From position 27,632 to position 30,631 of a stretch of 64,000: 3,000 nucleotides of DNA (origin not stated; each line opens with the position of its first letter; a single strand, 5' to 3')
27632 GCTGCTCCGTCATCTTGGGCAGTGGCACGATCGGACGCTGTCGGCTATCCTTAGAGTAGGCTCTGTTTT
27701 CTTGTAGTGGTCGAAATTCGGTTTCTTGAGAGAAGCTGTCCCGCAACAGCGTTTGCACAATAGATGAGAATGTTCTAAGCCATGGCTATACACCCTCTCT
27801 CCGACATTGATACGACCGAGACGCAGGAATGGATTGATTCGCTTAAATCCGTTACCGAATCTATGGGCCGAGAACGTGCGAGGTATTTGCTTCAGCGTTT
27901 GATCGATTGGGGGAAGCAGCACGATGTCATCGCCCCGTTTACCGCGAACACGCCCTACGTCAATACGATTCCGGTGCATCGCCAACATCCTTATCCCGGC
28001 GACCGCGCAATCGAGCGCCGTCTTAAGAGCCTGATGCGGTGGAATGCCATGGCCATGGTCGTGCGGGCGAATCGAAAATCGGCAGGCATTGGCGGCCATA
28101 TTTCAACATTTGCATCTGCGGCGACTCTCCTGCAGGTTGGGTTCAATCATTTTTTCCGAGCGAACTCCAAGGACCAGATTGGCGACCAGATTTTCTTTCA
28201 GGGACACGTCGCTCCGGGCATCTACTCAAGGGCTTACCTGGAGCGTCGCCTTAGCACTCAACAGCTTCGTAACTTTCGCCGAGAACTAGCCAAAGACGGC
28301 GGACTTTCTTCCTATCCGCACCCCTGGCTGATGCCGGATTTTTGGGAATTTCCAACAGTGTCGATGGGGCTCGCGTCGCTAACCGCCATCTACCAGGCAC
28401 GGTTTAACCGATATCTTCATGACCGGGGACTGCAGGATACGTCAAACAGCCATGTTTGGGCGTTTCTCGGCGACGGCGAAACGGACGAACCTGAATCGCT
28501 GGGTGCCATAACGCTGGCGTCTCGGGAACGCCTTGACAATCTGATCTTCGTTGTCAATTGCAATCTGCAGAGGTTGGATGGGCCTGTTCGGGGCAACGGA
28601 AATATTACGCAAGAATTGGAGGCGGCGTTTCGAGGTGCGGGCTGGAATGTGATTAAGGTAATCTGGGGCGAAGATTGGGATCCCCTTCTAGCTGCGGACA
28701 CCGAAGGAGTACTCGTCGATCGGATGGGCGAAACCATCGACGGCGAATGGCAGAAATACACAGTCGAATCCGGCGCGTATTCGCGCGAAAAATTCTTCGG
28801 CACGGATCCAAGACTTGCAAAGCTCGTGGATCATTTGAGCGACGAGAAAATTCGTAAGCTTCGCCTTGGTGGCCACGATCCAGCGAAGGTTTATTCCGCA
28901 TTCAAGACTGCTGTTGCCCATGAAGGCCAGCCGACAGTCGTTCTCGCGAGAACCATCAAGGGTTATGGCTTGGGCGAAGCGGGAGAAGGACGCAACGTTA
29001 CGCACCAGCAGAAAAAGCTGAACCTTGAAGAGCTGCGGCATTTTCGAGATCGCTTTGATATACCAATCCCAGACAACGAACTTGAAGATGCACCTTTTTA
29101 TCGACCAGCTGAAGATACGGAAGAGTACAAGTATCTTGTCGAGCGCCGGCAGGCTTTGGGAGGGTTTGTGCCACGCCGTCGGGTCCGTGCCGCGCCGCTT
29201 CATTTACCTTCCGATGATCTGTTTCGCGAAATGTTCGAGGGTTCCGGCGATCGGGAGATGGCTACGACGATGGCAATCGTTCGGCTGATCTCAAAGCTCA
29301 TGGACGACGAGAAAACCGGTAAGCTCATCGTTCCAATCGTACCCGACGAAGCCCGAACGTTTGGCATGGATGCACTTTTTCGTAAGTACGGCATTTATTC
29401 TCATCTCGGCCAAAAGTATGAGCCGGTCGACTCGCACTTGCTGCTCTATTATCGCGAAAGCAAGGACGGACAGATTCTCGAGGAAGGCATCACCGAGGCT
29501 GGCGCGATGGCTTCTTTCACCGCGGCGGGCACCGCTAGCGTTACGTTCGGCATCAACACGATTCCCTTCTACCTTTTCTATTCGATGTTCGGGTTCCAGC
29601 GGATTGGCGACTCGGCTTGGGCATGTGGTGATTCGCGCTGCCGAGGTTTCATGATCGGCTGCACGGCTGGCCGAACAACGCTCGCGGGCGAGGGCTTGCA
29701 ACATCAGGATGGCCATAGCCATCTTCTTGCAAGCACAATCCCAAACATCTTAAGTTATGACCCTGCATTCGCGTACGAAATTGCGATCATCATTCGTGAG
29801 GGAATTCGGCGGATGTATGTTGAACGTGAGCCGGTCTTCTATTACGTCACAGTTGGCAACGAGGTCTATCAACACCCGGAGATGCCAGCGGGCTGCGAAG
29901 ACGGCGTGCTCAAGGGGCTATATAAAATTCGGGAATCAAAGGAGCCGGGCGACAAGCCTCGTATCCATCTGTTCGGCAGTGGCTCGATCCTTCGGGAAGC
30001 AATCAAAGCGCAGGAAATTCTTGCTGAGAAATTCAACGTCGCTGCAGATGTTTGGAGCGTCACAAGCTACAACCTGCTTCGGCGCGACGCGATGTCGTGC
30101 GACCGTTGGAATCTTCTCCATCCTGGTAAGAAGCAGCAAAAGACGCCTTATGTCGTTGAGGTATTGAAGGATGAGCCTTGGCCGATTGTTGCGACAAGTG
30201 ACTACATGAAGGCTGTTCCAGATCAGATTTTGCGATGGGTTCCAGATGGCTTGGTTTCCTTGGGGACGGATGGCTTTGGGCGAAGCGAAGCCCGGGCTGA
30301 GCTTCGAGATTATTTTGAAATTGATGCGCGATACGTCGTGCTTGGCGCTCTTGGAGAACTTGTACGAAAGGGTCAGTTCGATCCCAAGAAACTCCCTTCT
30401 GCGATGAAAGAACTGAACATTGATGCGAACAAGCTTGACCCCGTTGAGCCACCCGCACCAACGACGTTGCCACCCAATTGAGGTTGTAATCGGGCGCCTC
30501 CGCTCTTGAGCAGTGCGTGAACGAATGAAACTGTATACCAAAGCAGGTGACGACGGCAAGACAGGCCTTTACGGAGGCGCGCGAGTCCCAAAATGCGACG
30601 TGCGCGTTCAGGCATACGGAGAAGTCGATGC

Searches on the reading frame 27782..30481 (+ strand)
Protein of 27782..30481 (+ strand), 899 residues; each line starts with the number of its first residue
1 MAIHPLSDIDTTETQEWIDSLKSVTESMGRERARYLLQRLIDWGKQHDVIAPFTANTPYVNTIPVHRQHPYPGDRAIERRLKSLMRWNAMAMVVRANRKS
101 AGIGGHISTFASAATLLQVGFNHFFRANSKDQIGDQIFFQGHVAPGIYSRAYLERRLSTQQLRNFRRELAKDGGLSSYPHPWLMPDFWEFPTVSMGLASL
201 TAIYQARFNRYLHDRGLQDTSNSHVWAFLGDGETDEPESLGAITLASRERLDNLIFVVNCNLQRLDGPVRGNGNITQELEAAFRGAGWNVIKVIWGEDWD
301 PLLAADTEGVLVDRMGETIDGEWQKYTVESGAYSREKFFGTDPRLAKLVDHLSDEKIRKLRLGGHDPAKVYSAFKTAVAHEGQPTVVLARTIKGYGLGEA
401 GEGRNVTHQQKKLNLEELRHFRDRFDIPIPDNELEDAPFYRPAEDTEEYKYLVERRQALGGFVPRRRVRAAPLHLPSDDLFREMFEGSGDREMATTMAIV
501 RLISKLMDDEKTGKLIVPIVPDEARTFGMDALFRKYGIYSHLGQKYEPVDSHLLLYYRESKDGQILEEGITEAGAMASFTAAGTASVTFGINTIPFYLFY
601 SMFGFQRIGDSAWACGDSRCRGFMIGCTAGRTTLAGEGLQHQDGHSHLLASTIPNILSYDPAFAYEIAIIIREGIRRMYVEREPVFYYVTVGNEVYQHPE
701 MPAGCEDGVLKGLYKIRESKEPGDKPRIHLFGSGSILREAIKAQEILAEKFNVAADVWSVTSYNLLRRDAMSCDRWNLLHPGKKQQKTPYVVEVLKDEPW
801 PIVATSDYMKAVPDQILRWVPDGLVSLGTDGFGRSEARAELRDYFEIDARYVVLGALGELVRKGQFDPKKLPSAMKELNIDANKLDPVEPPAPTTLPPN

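Call 44: search_protein_families(library=pfam, proteins=[window:27782-30481:+], max_evalue=0.0001)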
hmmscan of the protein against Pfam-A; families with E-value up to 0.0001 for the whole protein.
window:27782-30481:+ (899 aa): 3 families
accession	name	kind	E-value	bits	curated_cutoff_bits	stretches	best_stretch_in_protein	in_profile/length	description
PF17831.6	PDH_E1_M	-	1.3e-92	309.7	23.2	1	478-699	8-229/229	Pyruvate dehydrogenase E1 component middle domain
PF22613.1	Transketolase_C_1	-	7.9e-22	78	27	1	712-848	1-113/113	Transketolase-like TK C-terminal domain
PF00456.26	Transketolase_N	-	6.2e-15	55.5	22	1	105-304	23-224/334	Transketolase, thiamine diphosphate binding domain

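Call 45: find_homologous_proteins(query=window:27782-30481:+, max_evalue=1e-50)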
Query window:27782-30481:+ (899 aa): 8000 proteins with E <= 1e-50 among 8000 candidates; the best 120 are listed.
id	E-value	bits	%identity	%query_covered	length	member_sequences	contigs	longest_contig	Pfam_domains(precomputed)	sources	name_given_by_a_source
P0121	0.0e+0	2100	100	100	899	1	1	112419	PF17831.6,PF22613.2,PF28598.1,PF00456.27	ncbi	-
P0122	0.0e+0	1686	78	99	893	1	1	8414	PF17831.6,PF22613.2,PF28598.1,PF00456.27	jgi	-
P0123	0.0e+0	1673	78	100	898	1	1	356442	PF17831.6,PF22613.2,PF28598.1,PF00456.27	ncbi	-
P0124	0.0e+0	1672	78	100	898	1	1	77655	PF17831.6,PF22613.2,PF28598.1,PF00456.27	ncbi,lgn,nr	ncbi:MAG: pyruvate dehydrogenase (acetyl-transferring), homodimeric type [Planctomycetes bacterium]|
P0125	0.0e+0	1665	78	100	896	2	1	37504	PF17831.6,PF22613.2,PF28598.1,PF00456.27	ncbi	-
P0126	0.0e+0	1664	78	100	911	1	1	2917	PF17831.6,PF22613.2,PF28598.1,PF00456.27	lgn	-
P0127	0.0e+0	1662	78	100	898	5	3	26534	PF17831.6,PF22613.2,PF28598.1,PF00456.27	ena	-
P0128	0.0e+0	1661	77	100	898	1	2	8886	PF17831.6,PF22613.2,PF28598.1,PF00456.27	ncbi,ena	-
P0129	0.0e+0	1661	78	99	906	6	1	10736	PF17831.6,PF22613.2,PF28598.1,PF00456.27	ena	-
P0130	0.0e+0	1657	79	99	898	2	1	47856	PF17831.6,PF22613.2,PF28598.1,PF00456.27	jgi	jgi:pyruvate dehydrogenase E1 component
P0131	0.0e+0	1656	77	100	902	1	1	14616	PF17831.6,PF22613.2,PF28598.1,PF00456.27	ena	-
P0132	0.0e+0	1656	78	100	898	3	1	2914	PF17831.6,PF22613.2,PF28598.1,PF00456.27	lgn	-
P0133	0.0e+0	1644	77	99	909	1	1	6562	PF17831.6,PF22613.2,PF28598.1,PF00456.27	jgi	-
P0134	0.0e+0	1644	76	100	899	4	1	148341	PF17831.6,PF22613.2,PF28598.1,PF00456.27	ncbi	-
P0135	0.0e+0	1643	77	100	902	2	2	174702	PF17831.6,PF22613.2,PF28598.1,PF00456.27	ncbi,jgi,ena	-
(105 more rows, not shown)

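Call 47: find_encoding_contigs(protein=P0121, flank=10000, max_places=2)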
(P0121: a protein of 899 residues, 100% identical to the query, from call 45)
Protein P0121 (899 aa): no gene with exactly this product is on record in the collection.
